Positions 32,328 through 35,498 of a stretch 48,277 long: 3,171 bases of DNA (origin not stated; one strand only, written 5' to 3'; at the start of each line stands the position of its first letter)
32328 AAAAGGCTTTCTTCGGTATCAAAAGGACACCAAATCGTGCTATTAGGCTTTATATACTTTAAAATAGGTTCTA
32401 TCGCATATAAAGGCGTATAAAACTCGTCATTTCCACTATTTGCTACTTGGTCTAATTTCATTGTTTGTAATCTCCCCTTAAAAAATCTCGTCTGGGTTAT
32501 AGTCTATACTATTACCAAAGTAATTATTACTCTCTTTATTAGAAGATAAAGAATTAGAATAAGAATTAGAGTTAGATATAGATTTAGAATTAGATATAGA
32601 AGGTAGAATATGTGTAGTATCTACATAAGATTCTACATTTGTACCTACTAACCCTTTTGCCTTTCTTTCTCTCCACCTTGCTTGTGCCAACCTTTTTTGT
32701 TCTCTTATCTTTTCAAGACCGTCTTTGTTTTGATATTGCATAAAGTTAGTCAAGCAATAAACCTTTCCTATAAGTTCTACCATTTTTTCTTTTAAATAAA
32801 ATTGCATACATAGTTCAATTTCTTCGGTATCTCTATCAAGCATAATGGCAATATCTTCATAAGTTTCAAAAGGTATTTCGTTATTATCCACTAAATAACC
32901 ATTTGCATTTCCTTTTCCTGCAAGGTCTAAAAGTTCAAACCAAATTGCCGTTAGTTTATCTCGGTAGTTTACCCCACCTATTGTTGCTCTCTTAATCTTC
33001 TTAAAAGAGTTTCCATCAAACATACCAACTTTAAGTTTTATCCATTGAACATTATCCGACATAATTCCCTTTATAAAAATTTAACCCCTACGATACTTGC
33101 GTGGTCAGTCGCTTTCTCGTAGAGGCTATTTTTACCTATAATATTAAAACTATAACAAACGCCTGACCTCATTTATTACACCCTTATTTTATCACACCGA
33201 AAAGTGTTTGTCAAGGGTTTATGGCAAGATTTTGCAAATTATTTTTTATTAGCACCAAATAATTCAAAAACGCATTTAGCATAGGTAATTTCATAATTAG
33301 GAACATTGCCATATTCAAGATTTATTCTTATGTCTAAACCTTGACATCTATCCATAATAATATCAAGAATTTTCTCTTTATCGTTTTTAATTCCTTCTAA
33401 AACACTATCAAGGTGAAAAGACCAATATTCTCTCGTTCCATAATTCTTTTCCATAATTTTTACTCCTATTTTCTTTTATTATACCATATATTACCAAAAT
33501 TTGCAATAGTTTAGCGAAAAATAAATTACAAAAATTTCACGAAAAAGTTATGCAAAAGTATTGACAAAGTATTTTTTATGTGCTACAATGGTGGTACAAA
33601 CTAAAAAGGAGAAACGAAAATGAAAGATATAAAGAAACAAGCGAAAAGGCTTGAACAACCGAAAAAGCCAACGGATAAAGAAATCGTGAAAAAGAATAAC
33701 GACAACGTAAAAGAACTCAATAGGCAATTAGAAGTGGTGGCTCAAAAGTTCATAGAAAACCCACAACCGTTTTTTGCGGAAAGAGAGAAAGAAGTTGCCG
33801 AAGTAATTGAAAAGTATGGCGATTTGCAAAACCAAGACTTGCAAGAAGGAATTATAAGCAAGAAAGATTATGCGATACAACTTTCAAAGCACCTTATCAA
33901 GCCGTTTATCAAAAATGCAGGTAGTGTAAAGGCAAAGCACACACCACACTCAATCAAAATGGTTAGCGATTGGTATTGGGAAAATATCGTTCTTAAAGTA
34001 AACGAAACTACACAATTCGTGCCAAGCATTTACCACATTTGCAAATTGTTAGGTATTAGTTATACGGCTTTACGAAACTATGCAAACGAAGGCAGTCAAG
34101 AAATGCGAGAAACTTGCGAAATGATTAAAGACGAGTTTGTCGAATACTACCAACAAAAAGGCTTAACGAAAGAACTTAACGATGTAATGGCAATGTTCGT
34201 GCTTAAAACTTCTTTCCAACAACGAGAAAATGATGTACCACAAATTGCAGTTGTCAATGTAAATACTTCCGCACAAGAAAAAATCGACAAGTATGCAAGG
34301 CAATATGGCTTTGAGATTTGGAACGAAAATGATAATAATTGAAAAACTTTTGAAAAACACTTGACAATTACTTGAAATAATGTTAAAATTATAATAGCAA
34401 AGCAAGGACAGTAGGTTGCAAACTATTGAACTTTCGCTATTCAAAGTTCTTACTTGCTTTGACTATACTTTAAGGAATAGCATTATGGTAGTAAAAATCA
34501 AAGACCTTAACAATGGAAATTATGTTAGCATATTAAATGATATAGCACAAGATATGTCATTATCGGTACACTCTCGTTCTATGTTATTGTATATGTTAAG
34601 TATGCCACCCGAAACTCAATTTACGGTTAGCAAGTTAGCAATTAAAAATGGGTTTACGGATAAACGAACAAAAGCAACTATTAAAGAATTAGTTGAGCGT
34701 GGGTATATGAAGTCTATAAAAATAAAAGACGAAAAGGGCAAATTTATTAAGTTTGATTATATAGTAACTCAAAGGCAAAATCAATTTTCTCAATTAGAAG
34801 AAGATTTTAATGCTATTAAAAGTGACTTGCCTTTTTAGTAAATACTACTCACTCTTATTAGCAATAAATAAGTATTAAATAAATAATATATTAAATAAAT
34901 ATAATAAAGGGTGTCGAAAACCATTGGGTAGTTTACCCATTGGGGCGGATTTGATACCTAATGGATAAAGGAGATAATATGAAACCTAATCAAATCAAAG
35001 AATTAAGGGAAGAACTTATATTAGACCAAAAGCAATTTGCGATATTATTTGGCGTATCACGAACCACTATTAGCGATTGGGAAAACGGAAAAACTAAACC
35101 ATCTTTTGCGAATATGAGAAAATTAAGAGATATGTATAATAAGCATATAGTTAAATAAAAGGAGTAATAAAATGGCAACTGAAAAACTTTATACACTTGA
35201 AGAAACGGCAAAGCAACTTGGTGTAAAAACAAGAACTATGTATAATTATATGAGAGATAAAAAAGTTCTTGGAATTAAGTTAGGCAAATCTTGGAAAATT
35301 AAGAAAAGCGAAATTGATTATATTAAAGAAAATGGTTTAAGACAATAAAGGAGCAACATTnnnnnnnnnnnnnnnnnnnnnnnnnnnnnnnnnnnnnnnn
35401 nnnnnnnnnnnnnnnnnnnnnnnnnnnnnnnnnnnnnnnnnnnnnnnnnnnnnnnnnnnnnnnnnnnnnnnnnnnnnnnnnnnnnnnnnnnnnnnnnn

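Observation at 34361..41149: Promoter-delimited accessory cassette combining regulators, SMC-like ATPase, NAD+ salvage, membrane proteins and RNA repair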

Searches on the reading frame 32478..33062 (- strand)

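Call 66: search_protein_families(library=pfam, proteins=[window:32478-33062:-], max_evalue=0.01)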
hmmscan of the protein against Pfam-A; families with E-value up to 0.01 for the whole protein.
window:32478-33062:- (194 aa): 2 families
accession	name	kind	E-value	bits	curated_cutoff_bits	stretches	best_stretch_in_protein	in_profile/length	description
PF09681.16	Phage_rep_org_N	-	9e-24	84.2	23.3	1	7-131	1-120/121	N-terminal phage replisome organiser (Phage_rep_org_N)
PF23936.1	HB_ELP1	-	0.0012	19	27.4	1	105-175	27-93/171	ELP1 three-helix bundle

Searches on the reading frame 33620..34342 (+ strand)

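Call 8: search_protein_families(library=pfam, proteins=[window:33620-34342:+], max_evalue=0.01)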
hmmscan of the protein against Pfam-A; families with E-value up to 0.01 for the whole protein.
window:33620-34342:+ (240 aa): 1 family
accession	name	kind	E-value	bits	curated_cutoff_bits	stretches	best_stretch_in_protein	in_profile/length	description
PF16677.11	GP3_package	-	1.6e-07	31.8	29.4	1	109-199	9-97/105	DNA-packaging protein gp3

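Call 9: search_protein_families(library=phrogs, proteins=[window:33620-34342:+], max_evalue=0.001)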
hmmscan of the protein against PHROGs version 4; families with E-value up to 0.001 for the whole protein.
window:33620-34342:+ (240 aa): 0 families

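Call 64: search_protein_families(library=padloc, proteins=[window:33620-34342:+], max_evalue=0.001)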
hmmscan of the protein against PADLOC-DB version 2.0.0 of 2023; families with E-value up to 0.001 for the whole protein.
window:33620-34342:+ (240 aa): 0 families

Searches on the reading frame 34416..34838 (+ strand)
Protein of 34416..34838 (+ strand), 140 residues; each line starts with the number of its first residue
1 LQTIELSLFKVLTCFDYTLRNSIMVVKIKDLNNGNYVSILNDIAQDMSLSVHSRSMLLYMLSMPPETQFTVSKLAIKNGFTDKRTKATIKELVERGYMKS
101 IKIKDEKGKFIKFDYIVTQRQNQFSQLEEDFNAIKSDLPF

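Call 8: search_protein_families(library=pfam, proteins=[window:34416-34838:+], max_evalue=0.01)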
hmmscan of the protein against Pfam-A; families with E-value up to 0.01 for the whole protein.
window:34416-34838:+ (140 aa): 0 families

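Call 9: search_protein_families(library=phrogs, proteins=[window:34416-34838:+], max_evalue=0.001)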
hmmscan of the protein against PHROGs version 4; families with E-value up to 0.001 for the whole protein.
window:34416-34838:+ (140 aa): 10 families
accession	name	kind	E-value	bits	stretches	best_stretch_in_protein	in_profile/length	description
phrog_11718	-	unknown function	6.7e-11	43.5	1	28-118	4-96/105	-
phrog_428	-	DNA, RNA and nucleotide metabolism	1.5e-08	35.2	1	23-124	78-182/455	replication initiation protein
phrog_270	-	DNA, RNA and nucleotide metabolism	3e-08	34.4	1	26-127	22-125/383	replication initiation protein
phrog_4707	-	DNA, RNA and nucleotide metabolism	3.8e-08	34.3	1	32-112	13-94/409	replication initiation protein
phrog_4221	-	DNA, RNA and nucleotide metabolism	1.4e-07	32.1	1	33-128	10-106/325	replication initiation protein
phrog_186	-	DNA, RNA and nucleotide metabolism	2.9e-07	31.4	1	24-123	10-118/308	DnaD-like helicase loader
phrog_1456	-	DNA, RNA and nucleotide metabolism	3.4e-07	30.6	1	32-114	9-91/365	DNA binding protein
phrog_27492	-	unknown function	4.3e-07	30.7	1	25-118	13-105/304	-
phrog_22134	-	unknown function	2.3e-06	28.6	1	39-126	2-89/262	-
phrog_37920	-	DNA, RNA and nucleotide metabolism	8.8e-06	26.1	1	33-117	9-93/245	HTH DNA binding protein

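Call 64: search_protein_families(library=padloc, proteins=[window:34485-34838:+], max_evalue=0.001)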
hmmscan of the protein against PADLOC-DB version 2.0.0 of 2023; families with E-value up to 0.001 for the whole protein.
window:34485-34838:+ (117 aa): 0 families

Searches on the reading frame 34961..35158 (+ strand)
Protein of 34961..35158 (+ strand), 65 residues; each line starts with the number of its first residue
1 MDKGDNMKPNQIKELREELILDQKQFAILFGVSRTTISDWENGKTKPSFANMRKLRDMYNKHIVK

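Call 8: search_protein_families(library=pfam, proteins=[window:34961-35158:+], max_evalue=0.01)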
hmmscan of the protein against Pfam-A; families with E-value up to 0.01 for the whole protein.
window:34961-35158:+ (65 aa): 4 families
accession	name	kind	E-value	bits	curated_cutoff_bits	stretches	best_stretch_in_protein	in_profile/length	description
PF01381.28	HTH_3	-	1.4e-14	54.3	23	1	12-63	1-52/55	Helix-turn-helix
PF12844.13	HTH_19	-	6.3e-09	36.1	30.2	1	12-56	4-48/64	Helix-turn-helix domain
PF15731.11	MqsA_antitoxin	-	2.7e-08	34.4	30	1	5-62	67-123/131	Antitoxin component of bacterial toxin-antitoxin system, MqsA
PF13560.12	HTH_31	-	1.1e-07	32.4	27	1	11-59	5-54/64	Helix-turn-helix domain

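Call 9: search_protein_families(library=phrogs, proteins=[window:34961-35158:+], max_evalue=0.001)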
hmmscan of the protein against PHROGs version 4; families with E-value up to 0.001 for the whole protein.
window:34961-35158:+ (65 aa): 25 families
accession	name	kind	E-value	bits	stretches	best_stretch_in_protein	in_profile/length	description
phrog_2104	-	unknown function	2.1e-13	51.3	1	4-56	36-88/103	-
phrog_8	-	transcription regulation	3e-11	44.3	1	10-61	79-130/346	transcriptional regulator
phrog_3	-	transcription regulation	3.1e-11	44.7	1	2-60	83-138/430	transcriptional repressor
phrog_19114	-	unknown function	1e-10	42.8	1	7-60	71-124/135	-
phrog_2967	-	transcription regulation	1.5e-08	35.5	1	11-60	14-63/225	transcriptional regulator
phrog_4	-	transcription regulation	1.5e-08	35.1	1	7-55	131-180/400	transcriptional repressor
phrog_5119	-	unknown function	1.9e-08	35.2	1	6-63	52-109/152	-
phrog_2439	-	transcription regulation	3.6e-08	33.7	1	6-60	6-60/367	transcriptional regulator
phrog_1373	-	transcription regulation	4.5e-08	34.2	1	11-57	67-113/166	transcriptional regulator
phrog_2328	-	transcription regulation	7.2e-07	30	1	15-55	23-63/128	transcriptional repressor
phrog_1124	-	transcription regulation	1.1e-06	29.3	1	10-61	11-61/177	transcriptional regulator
phrog_4779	-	transcription regulation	3.3e-06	28.5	1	7-61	2-55/98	transcriptional regulator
phrog_7950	-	transcription regulation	3.3e-06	28.1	1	8-53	8-53/68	transcriptional repressor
phrog_4836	-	transcription regulation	4.7e-06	27.3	1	9-49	77-117/194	CII-like regulator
phrog_14076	-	transcription regulation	1e-05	27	1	6-60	12-68/86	transcriptional regulator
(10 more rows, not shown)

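Call 64: search_protein_families(library=padloc, proteins=[window:34961-35158:+], max_evalue=0.001)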
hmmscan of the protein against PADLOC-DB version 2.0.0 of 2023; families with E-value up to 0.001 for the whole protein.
window:34961-35158:+ (65 aa): 13 families
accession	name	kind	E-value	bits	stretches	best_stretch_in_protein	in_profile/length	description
PDLC03952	RmrA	-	3.1e-08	30.9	1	3-60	18-75/395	-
PDLC03947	RmrA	-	7.2e-08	29.7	1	5-60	9-64/383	-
PDLC03954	RmrA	-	1.7e-07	28.5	1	5-60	8-63/380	-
PDLC02926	HTH_VI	-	2.5e-07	28.9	1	11-58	5-52/92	-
PDLC03669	Control_protein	-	3.5e-07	28.4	1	5-55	7-57/96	control protein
PDLC03951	RmrA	-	6.6e-07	26.6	1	7-60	8-61/400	-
PDLC03665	Control_protein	-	3.6e-06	25.1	1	10-55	11-57/77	control protein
PDLC04142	capH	-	6.7e-06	25.1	1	7-56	6-55/103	capH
PDLC03948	RmrA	-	4.7e-05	20.4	1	5-57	6-58/397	-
PDLC03944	RmrA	-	0.00016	18.8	1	9-58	8-57/384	-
PDLC03949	RmrA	-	0.00016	18.6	1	7-58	2-53/363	-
PDLC03956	RmrA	-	0.00033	17.8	1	8-57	9-59/399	-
PDLC03667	Control_protein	-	0.00069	17.9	1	7-61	1-59/101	control protein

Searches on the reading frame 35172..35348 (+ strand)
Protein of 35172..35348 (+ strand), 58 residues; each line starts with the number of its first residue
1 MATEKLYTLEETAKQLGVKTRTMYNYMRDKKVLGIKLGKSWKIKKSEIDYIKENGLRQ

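Call 8: search_protein_families(library=pfam, proteins=[window:35172-35348:+], max_evalue=0.01)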
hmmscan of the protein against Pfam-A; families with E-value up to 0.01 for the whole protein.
window:35172-35348:+ (58 aa): 3 families
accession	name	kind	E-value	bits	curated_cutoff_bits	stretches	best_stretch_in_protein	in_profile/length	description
PF12728.13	HTH_17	-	1.6e-10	41.5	27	1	6-53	1-48/51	Helix-turn-helix domain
PF03374.19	ANT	-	0.00087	20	25.3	1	3-48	20-66/108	Phage antirepressor protein KilAC domain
PF21531.3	Rv2175c_wHTH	-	0.0067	16.8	27.1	1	2-36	11-45/57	DNA-binding protein Rv2175c, wHTH domain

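Call 9: search_protein_families(library=phrogs, proteins=[window:35172-35348:+], max_evalue=0.001)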
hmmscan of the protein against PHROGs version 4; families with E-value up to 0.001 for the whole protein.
window:35172-35348:+ (58 aa): 6 families
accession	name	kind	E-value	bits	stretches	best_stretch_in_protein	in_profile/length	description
phrog_66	-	integration and excision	2.6e-07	31.6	1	2-54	89-142/412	excisionase and transcriptional regulator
phrog_1840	-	integration and excision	4e-06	28.2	1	6-56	6-57/90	excisionase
phrog_6401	-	DNA, RNA and nucleotide metabolism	1.5e-05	25.8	1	3-54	6-59/64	DNA binding protein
phrog_21603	-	unknown function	0.00012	22.6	1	1-50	1-52/77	-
phrog_5689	-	unknown function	0.00016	23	1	7-33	3-29/91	-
phrog_10045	-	DNA, RNA and nucleotide metabolism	0.00051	20.8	1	5-50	19-65/74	HTH DNA binding protein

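Call 64: search_protein_families(library=padloc, proteins=[window:35172-35348:+], max_evalue=0.001)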
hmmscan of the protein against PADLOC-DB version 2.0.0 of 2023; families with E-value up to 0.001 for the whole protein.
window:35172-35348:+ (58 aa): 2 families
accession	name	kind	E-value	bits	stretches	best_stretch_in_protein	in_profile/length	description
PDLC04133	mad1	-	4.8e-07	28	1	4-52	3-51/60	mads_1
PDLC03348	MTase_II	-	0.00072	16.2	1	5-54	9-59/727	Type II methyltransferase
